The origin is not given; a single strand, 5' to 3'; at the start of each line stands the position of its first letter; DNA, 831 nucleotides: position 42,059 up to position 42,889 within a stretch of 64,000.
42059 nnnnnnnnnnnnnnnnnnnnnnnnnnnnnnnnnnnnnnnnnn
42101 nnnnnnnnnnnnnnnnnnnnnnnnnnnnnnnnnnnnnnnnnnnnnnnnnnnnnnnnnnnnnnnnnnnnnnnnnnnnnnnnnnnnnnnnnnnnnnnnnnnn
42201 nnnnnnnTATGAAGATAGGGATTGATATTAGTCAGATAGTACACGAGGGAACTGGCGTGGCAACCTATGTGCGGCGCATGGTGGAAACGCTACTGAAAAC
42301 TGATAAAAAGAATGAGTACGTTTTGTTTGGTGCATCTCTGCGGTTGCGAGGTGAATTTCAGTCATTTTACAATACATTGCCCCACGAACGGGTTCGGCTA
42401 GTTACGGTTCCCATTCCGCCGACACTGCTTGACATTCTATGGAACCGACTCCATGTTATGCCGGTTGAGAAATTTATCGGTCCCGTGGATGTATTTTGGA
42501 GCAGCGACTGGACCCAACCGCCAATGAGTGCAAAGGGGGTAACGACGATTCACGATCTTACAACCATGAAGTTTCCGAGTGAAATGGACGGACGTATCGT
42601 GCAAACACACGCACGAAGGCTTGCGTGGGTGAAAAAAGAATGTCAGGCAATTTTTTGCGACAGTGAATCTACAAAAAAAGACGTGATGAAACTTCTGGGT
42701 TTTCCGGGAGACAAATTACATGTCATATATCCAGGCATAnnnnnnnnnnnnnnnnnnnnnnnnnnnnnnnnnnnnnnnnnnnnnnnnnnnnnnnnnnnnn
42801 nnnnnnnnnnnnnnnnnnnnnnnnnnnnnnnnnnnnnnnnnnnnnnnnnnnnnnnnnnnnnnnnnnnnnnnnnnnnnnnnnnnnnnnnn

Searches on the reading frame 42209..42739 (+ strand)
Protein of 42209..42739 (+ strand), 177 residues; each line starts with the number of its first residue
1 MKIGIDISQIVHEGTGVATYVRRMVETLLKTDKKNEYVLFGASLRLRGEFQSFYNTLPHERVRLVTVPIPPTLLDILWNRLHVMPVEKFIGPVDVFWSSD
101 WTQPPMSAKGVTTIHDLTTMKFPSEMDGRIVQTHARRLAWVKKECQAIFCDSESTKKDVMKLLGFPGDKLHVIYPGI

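Call 48: search_protein_families(library=pfam, proteins=[window:42209-42739:+], max_evalue=0.001)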
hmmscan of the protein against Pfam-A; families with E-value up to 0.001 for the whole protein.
window:42209-42739:+ (177 aa): 1 family
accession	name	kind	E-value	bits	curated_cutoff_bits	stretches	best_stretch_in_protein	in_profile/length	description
PF13439.12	Glyco_transf_4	-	2.3e-11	44.5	28.5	1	16-177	3-166/170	Glycosyltransferase Family 4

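Call 61: search_protein_representatives(protein=window:42209-42739:+)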
Query: 177 residues. Proteins with E-value up to 0.001 (for the whole library): 2636; up to 1e-10: 483; up to 1e-30: 93. The best 150 are listed.
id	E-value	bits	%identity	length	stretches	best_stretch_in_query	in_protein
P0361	1.4e-62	227.1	59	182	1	1-176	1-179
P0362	2.4e-58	213.3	60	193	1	1-177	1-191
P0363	6.9e-53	195.5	55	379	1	1-176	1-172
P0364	1.5e-52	194.4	53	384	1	1-177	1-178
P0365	2.5e-51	190.4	52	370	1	1-174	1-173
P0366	1.8e-49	184.4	53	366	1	1-177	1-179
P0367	4.1e-48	180.0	49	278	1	1-177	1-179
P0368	2.0e-47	177.7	49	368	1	1-177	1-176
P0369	3.3e-47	177.0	52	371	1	1-173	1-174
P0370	4.0e-47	176.8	50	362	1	1-176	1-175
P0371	5.0e-46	173.2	48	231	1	1-177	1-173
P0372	5.6e-46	173.0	49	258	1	1-174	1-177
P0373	7.8e-46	172.5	49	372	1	3-177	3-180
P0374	9.5e-46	172.3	47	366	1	1-177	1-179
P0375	2.7e-45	170.8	54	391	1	1-173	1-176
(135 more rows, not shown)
